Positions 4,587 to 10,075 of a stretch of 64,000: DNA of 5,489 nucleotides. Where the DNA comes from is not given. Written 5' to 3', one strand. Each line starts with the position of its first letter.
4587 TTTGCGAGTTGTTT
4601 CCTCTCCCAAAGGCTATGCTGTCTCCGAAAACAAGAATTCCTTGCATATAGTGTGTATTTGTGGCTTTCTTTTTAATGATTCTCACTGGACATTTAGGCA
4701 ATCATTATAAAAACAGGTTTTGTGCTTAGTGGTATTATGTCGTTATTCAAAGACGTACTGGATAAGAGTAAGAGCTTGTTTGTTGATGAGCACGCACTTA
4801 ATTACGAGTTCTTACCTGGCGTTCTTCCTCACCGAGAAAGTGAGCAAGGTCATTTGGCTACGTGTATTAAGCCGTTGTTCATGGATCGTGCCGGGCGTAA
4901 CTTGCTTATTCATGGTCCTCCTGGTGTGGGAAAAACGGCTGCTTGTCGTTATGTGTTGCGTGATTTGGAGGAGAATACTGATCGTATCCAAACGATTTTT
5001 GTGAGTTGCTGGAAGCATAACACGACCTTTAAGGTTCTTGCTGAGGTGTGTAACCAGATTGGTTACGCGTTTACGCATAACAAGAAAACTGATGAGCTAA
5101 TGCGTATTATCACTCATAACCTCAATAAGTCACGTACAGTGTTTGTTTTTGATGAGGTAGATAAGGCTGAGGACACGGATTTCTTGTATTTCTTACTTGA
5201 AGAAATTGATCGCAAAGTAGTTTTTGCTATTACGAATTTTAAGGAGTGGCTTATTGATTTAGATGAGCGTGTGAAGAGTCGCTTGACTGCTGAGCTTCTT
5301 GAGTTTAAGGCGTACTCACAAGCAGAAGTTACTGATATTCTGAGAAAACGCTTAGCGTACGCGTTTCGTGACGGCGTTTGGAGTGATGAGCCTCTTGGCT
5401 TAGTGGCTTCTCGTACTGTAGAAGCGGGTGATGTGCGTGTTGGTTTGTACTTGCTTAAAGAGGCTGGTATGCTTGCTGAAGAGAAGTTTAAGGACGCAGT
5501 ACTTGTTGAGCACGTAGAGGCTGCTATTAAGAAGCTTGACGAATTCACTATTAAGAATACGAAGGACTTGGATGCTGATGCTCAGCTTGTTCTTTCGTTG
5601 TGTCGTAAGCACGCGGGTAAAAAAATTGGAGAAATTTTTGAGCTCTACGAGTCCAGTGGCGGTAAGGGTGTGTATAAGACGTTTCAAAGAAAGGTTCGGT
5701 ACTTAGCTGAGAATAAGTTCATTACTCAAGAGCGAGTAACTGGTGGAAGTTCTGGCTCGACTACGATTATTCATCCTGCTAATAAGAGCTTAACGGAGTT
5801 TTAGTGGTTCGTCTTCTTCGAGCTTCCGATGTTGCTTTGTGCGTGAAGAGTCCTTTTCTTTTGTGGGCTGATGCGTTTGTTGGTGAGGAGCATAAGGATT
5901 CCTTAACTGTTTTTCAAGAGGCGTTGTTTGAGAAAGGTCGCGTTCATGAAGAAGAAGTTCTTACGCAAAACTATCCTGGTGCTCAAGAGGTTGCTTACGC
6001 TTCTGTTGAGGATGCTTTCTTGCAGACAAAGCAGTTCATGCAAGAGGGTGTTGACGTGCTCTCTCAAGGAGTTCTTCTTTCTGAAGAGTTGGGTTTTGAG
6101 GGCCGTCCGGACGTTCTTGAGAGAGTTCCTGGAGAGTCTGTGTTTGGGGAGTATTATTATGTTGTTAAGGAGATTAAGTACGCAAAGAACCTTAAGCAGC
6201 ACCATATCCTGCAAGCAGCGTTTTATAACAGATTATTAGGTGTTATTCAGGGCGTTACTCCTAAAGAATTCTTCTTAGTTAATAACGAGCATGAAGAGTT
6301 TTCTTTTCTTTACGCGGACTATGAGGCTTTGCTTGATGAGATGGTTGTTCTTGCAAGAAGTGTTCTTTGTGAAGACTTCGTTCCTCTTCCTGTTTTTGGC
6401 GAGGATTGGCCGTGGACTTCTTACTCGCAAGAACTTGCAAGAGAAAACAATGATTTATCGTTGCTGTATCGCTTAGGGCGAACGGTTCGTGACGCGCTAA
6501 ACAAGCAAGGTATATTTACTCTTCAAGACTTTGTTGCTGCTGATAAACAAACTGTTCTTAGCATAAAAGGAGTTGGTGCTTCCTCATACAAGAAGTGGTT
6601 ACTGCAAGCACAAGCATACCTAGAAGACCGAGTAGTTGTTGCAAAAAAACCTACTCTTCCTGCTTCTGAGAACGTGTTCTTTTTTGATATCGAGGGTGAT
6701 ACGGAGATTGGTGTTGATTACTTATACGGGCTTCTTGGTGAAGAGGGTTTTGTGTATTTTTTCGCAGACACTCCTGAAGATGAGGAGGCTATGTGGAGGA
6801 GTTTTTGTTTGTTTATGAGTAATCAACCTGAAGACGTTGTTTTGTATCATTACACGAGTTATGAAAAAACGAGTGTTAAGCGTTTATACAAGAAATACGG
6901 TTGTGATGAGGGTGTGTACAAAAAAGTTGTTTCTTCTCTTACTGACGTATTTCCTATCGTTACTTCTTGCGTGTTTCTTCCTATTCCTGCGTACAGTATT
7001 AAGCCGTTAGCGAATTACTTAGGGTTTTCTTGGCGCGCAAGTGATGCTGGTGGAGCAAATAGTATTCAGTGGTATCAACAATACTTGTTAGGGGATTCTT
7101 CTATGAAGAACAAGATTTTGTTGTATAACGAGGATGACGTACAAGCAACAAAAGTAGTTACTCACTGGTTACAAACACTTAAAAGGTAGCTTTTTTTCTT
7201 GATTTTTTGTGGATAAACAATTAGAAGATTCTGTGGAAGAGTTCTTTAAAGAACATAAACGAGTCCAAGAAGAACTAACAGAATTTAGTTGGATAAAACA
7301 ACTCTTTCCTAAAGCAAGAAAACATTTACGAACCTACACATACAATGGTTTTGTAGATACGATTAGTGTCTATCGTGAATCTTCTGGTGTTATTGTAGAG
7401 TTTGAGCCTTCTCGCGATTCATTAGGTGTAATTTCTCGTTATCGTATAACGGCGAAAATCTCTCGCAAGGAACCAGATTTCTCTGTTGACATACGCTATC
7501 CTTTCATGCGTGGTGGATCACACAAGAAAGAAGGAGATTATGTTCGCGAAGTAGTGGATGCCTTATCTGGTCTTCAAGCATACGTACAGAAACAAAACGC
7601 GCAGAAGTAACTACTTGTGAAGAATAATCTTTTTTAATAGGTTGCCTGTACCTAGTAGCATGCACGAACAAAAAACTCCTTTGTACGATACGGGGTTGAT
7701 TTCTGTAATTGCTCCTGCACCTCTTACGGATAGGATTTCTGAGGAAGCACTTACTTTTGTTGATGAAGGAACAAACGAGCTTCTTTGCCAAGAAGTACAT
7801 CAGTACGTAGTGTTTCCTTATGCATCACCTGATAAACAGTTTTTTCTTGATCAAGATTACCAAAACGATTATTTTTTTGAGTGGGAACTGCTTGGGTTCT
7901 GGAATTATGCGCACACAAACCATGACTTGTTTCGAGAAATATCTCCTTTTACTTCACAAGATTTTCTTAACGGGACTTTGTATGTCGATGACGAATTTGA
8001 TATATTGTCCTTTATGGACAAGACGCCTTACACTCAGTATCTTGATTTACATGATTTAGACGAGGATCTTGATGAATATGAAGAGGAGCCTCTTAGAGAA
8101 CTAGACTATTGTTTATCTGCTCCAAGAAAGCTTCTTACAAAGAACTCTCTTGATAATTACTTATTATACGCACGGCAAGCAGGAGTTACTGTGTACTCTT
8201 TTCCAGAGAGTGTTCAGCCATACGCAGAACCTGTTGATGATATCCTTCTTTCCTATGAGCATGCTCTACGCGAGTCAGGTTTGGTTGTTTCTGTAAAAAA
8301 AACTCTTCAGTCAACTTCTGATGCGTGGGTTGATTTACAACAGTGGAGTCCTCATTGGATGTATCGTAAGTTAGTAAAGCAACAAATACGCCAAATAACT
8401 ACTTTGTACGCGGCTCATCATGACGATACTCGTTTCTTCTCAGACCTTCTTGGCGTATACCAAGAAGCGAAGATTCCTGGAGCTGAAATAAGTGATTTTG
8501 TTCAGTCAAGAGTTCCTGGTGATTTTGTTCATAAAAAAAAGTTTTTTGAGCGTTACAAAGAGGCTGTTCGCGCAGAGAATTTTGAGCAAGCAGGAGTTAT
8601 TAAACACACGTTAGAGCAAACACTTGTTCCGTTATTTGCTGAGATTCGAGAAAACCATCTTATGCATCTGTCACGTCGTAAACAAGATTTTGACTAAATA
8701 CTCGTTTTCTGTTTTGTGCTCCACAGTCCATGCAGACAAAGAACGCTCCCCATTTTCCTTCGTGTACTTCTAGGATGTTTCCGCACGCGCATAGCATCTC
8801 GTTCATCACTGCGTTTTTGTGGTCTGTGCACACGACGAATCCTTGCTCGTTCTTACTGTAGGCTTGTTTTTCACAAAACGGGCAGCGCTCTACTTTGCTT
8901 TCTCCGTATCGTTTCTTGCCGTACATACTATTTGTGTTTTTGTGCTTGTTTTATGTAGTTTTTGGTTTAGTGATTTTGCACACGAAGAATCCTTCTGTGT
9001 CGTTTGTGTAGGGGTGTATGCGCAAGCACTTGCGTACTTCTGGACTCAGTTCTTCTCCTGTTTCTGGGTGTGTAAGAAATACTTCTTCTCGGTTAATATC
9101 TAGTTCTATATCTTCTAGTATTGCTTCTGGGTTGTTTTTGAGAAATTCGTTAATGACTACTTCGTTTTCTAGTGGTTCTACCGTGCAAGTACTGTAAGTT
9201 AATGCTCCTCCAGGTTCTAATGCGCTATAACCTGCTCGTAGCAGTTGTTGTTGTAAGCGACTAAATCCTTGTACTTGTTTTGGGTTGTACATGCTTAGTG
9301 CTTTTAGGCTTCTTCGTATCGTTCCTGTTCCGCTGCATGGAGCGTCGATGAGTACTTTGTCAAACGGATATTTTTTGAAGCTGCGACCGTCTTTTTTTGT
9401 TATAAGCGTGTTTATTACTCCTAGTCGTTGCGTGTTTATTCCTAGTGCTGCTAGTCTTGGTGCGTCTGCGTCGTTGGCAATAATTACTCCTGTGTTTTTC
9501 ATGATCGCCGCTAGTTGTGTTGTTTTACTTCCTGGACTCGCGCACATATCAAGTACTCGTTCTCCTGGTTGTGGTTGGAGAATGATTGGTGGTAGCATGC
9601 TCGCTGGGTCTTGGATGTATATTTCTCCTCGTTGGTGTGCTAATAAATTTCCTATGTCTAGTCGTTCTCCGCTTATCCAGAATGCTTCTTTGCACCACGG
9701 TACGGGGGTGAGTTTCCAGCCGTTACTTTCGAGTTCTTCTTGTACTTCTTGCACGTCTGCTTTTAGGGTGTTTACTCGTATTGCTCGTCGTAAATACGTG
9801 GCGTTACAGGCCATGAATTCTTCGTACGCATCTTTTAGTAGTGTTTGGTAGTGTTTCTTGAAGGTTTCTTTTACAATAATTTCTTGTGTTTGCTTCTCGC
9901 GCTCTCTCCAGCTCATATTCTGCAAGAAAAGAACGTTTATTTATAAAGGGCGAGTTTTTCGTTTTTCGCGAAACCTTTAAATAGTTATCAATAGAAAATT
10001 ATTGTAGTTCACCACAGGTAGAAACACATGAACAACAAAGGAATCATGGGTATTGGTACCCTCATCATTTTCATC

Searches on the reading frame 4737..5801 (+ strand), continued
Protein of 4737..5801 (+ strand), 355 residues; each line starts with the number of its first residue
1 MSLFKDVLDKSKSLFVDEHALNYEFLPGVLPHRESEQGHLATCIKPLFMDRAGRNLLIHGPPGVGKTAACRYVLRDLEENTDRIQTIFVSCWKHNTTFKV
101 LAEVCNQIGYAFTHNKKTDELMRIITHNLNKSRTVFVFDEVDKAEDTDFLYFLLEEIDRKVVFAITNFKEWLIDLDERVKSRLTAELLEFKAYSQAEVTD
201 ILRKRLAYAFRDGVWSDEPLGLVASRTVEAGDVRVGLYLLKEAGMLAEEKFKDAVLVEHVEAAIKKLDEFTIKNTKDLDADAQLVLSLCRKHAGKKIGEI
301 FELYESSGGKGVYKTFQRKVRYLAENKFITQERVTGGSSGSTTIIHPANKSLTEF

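Call 69: search_solved_structures(query=window:4737-5801:+, max_evalue=0.00001, show_alignments=2)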
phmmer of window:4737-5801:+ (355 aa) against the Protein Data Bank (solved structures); distinct sequences matched with E-value up to 0.00001: 16.
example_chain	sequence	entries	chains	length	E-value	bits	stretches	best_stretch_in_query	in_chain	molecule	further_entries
2qby_A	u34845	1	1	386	4.3e-29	105.1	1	12-286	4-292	Cell division control protein 6 homolog 1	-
2v1u_A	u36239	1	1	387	3.2e-27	99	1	18-312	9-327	CELL DIVISION CONTROL PROTEIN 6 HOMOLOG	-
8rwv_F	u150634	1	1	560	5.5e-14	55.5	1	25-258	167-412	Cell division control protein 6 homolog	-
8s0e_G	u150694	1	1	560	5.5e-14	55.4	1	25-258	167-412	Cell division control protein 6 homolog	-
7jgr_G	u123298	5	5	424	4.2e-13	52.6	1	30-256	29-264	Cell division control protein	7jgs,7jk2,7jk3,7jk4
5uj7_A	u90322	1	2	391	1.1e-10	44.6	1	21-248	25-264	Origin recognition complex subunit 1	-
7jpo_A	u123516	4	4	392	1.1e-10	44.6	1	21-248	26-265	Origin recognition complex subunit 1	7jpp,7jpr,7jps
3ugm_A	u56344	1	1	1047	2.3e-10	43.5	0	278-337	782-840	TAL effector AvrBs3/PthA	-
5ujm_A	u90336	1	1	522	2.7e-10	43.3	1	21-248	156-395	Origin recognition complex subunit 1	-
7ctf_A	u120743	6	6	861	6.6e-10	42.1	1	21-248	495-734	Origin recognition complex subunit 1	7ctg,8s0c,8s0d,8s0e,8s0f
8rwv_A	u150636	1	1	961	8e-10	41.8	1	21-248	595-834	Origin recognition complex subunit 1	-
2qby_B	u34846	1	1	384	6.1e-09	38.9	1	30-269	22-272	Cell division control protein 6 homolog 3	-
1fnn_A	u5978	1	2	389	3.8e-08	36.3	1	14-264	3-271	CELL DIVISION CONTROL PROTEIN 6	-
4xgc_A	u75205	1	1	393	5.1e-08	35.8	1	10-267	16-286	Origin recognition complex subunit 1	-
7jgr_A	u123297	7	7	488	9.7e-08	34.9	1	10-267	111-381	Origin recognition complex subunit 1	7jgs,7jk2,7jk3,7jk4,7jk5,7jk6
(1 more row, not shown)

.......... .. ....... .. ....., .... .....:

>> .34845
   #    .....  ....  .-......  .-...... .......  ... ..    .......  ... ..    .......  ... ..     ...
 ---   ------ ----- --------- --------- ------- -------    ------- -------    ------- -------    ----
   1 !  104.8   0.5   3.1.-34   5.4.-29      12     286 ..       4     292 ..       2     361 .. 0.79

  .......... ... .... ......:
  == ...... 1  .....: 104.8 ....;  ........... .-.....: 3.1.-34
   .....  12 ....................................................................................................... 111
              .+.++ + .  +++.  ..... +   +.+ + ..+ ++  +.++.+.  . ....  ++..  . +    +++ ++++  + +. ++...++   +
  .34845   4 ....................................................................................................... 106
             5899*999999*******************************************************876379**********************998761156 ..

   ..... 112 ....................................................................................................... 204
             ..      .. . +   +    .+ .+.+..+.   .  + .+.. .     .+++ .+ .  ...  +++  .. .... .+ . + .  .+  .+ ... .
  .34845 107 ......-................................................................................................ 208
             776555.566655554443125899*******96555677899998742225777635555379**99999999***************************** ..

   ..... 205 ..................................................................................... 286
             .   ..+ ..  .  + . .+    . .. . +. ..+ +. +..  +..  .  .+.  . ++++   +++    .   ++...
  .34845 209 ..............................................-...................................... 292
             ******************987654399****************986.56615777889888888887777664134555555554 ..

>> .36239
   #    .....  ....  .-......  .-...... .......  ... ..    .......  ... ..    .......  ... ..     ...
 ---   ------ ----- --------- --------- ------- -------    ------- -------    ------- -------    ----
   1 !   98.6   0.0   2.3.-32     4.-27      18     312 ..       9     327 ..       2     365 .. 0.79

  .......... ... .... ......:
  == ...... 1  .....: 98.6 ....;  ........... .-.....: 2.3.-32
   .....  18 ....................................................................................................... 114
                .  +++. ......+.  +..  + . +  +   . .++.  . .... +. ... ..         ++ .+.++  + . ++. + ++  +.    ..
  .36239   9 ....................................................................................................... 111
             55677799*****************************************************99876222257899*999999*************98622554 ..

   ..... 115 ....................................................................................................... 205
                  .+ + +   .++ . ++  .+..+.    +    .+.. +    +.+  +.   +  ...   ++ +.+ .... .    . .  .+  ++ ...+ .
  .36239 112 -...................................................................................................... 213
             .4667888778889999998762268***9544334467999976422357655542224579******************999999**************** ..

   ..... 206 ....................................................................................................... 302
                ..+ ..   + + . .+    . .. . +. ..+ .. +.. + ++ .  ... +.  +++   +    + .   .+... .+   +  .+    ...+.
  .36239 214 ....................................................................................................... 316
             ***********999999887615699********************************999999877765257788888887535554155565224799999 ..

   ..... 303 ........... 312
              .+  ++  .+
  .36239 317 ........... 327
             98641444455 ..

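Call 76: find_encoding_contigs(protein=P0001, flank=4000, max_places=10)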
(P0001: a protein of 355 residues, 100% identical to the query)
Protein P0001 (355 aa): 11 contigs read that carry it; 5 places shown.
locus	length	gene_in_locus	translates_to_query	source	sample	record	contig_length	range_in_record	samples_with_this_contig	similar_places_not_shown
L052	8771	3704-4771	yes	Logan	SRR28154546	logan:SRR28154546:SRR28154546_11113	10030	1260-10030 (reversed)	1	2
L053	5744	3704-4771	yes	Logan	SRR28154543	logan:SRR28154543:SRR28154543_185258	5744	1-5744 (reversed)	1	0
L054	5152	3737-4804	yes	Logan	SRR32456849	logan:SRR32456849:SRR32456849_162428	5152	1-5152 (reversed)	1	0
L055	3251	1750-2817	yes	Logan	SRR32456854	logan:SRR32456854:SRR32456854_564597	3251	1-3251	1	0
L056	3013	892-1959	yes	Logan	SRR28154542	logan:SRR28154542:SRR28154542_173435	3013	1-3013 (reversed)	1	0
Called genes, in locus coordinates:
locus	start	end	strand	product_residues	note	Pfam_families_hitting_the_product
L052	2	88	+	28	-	?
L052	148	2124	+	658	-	PF09382:RQC, PF00580:UvrD-helicase, PF13245:AAA_19, PF13604:AAA_30 (faint), PF01443:Viral_helicase1 (faint), PF13361:UvrD_C, PF13538:UvrD_C_2 (faint), PF00570:HRDC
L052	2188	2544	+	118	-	-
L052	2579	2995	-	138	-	PF00293:NUDIX, PF22327:Nudt16-like (faint)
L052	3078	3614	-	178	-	PF00657:Lipase_GDSL, PF04311:DUF459 (weak), PF13472:Lipase_GDSL_2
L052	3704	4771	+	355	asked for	PF13191:AAA_16, PF00931:NB-ARC, PF00004:AAA (weak), PF13401:AAA_22, PF24883:NPHP3_N (faint), PF22703:Cdc6_lid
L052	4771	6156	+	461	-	PF14520:HHH_5 (weak), PF13482:RNase_H_2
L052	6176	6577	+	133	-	-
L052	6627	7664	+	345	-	-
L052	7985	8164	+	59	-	-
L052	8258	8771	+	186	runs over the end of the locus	-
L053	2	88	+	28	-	?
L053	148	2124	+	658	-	PF09382:RQC, PF00580:UvrD-helicase, PF13245:AAA_19, PF13604:AAA_30 (faint), PF01443:Viral_helicase1 (faint), PF13361:UvrD_C, PF13538:UvrD_C_2 (faint), PF00570:HRDC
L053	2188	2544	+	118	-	-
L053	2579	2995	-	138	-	PF00293:NUDIX, PF22327:Nudt16-like (faint)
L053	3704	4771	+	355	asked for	PF13191:AAA_16, PF00931:NB-ARC, PF00004:AAA (weak), PF13401:AAA_22, PF24883:NPHP3_N (faint), PF22703:Cdc6_lid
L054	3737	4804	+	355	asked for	PF13191:AAA_16, PF00931:NB-ARC, PF00004:AAA (weak), PF13401:AAA_22, PF24883:NPHP3_N (faint), PF22703:Cdc6_lid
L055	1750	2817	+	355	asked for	PF13191:AAA_16, PF00931:NB-ARC, PF00004:AAA (weak), PF13401:AAA_22, PF24883:NPHP3_N (faint), PF22703:Cdc6_lid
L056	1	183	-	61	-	?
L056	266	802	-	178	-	PF00657:Lipase_GDSL, PF04311:DUF459 (weak), PF13472:Lipase_GDSL_2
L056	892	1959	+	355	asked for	PF13191:AAA_16, PF00931:NB-ARC, PF00004:AAA (weak), PF13401:AAA_22, PF24883:NPHP3_N (faint), PF22703:Cdc6_lid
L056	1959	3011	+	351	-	?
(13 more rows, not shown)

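Call 78: find_encoding_contigs(protein=P0013, flank=10000, max_places=1)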
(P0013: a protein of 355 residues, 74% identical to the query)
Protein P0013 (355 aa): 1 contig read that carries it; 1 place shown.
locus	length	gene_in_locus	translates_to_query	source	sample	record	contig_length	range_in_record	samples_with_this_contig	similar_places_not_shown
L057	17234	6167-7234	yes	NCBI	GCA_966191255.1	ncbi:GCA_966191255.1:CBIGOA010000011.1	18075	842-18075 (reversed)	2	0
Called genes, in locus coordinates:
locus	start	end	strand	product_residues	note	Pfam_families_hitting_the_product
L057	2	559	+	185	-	?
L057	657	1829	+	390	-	PF00070:Pyr_redox (faint), PF00890:FAD_binding_2 (faint), PF01134:GIDA (faint), PF01266:DAO (faint), PF07992:Pyr_redox_2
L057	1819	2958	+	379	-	PF00438:S-AdoMet_synt_N, PF02772:S-AdoMet_synt_M, PF02773:S-AdoMet_synt_C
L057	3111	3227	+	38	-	-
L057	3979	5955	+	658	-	PF09382:RQC, PF00580:UvrD-helicase, PF01443:Viral_helicase1 (faint), PF13245:AAA_19, PF13538:UvrD_C_2 (faint), PF13361:UvrD_C, PF00570:HRDC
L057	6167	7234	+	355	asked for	PF13191:AAA_16, PF00931:NB-ARC, PF05621:TniB (weak), PF24883:NPHP3_N (weak), PF00004:AAA, PF05729:NACHT (weak), PF13401:AAA_22, PF22703:Cdc6_lid, +2 more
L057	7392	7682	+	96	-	-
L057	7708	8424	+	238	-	PF01694:Rhomboid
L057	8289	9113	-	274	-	-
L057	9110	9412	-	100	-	-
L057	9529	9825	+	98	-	-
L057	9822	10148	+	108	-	-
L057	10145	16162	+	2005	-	PF16640:Big_3_5 (faint), PF16655:PhoD_N (faint), PF16656:Pur_ac_phosph_N (weak), PF07705:CARDB, PF16656:Pur_ac_phosph_N (weak)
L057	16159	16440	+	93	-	-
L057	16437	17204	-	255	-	-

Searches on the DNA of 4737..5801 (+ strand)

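Call 33: search_rna_families(sources=[L003, L010, L008, L031], threshold=gathering)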
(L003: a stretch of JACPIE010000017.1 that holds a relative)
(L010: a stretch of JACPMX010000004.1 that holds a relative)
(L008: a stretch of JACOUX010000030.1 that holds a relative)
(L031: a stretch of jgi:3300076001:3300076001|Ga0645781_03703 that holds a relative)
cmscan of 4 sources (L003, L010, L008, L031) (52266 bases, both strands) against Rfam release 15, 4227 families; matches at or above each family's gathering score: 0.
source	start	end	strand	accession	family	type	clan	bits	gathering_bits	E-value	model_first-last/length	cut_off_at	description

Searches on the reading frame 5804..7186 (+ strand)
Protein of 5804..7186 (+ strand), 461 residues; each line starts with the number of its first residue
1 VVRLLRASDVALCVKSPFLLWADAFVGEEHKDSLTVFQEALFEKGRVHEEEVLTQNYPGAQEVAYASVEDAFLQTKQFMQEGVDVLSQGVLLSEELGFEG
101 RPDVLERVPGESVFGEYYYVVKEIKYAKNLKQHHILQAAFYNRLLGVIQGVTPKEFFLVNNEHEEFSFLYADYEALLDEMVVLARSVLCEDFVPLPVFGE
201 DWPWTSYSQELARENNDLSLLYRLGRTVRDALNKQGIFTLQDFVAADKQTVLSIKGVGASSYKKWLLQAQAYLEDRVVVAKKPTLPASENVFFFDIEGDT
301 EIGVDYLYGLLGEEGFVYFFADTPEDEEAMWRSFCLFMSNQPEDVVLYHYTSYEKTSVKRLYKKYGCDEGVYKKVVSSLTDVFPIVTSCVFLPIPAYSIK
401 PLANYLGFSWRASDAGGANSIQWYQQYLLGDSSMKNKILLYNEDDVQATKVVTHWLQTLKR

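Call 10: search_protein_families(library=pfam, proteins=[window:5804-7186:+], max_evalue=0.01)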
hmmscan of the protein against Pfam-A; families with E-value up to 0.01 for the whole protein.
window:5804-7186:+ (461 aa): 2 families
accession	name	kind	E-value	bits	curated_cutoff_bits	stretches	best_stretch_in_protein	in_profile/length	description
PF13482.12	RNase_H_2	-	8.1e-28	97.9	22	1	293-456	2-164/165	RNase_H superfamily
PF14520.12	HHH_5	-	6.4e-06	27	27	1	229-270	15-56/57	Helix-hairpin-helix domain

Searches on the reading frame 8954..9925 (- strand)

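Call 23: search_protein_families(library=pfam, proteins=[window:8954-9925:-], max_evalue=0.001)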
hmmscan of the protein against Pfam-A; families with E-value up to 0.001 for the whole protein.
window:8954-9925:- (324 aa): 4 families
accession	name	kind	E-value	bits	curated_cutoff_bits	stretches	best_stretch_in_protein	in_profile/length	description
PF01189.24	Methyltr_RsmB-F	-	1.5e-53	181.9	27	1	114-318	2-198/199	16S rRNA methyltransferase RsmB/F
PF17125.10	Methyltr_RsmF_N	-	2.7e-20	73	34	1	20-107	3-86/86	N-terminal domain of 16S rRNA methyltransferase RsmF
PF22458.1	RsmF-B_ferredox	-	3.5e-07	30.7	27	1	26-85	9-68/74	Methyltr_RsmF/B-like, ferredoxin-like domain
PF01728.25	FtsJ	-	4.8e-05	23.8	24.1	1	120-248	21-141/181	FtsJ-like methyltransferase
